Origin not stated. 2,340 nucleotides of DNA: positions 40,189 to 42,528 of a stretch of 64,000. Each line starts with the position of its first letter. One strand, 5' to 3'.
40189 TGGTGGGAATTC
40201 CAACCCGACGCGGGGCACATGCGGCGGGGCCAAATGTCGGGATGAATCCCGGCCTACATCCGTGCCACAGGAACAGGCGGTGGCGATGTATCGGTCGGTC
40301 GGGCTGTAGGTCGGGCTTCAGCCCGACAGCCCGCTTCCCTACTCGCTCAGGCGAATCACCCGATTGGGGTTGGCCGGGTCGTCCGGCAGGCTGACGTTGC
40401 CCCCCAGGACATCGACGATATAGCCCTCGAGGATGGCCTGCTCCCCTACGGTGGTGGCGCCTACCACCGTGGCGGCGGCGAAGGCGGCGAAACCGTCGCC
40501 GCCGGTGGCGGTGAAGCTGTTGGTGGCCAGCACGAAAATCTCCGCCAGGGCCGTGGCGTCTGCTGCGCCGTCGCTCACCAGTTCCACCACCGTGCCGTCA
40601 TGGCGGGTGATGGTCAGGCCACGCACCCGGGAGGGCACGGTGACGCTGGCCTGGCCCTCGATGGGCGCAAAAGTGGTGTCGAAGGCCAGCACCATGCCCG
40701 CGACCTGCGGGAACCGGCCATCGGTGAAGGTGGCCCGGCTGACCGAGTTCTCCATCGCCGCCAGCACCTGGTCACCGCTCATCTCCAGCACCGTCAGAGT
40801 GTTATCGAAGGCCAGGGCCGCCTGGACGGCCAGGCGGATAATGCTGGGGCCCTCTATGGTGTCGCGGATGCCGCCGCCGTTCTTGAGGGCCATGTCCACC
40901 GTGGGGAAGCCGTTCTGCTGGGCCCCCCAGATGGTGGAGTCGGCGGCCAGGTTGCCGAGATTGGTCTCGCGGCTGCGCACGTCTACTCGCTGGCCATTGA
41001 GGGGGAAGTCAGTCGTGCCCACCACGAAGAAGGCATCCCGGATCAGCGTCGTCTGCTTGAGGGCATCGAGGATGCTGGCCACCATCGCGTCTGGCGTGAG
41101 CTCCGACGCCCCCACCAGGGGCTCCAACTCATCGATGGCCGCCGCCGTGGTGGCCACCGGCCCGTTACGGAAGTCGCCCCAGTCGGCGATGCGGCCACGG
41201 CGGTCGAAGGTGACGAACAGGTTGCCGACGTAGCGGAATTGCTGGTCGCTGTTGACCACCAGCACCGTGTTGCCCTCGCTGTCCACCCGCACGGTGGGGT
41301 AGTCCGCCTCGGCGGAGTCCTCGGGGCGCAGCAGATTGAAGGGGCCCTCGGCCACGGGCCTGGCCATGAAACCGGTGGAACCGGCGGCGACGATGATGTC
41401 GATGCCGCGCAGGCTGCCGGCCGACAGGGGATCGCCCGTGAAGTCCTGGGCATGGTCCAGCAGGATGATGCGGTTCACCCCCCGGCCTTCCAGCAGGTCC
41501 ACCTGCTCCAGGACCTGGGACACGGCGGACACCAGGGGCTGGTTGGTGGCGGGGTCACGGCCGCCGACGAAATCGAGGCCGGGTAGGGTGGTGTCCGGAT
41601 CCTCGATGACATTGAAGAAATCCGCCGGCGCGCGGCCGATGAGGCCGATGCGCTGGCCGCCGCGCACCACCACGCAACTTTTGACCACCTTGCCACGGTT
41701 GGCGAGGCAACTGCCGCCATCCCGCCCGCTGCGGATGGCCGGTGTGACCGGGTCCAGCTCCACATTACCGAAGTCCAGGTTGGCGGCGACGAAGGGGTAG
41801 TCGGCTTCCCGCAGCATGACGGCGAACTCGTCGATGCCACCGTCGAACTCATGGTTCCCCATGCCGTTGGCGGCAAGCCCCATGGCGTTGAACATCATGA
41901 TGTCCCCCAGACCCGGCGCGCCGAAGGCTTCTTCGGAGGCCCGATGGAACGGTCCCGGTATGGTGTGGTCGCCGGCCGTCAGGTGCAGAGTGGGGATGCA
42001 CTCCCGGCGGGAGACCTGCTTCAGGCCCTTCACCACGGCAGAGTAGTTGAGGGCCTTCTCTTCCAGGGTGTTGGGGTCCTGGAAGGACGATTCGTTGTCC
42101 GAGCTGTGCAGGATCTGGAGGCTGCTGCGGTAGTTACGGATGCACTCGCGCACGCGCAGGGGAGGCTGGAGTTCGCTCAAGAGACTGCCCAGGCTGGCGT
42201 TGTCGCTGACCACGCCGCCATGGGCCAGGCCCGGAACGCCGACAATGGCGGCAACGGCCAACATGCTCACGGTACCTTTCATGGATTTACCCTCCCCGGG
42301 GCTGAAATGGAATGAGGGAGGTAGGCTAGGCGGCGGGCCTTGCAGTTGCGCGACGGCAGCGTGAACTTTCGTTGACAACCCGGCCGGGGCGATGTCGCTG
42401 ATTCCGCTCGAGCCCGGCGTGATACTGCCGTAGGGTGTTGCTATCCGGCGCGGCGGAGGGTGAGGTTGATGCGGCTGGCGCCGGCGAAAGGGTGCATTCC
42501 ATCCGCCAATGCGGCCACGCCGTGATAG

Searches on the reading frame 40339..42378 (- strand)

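Call 85: search_protein_families(library=pfam, proteins=[window:40339-42378:-], max_evalue=0.001)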
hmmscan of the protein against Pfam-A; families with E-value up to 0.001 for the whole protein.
window:40339-42378:- (679 aa): 1 family
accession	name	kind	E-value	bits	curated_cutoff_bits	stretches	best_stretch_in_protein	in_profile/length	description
PF02872.23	5_nucleotid_C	-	3.4e-23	82.9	23.6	1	452-634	1-157/158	5'-nucleotidase, C-terminal domain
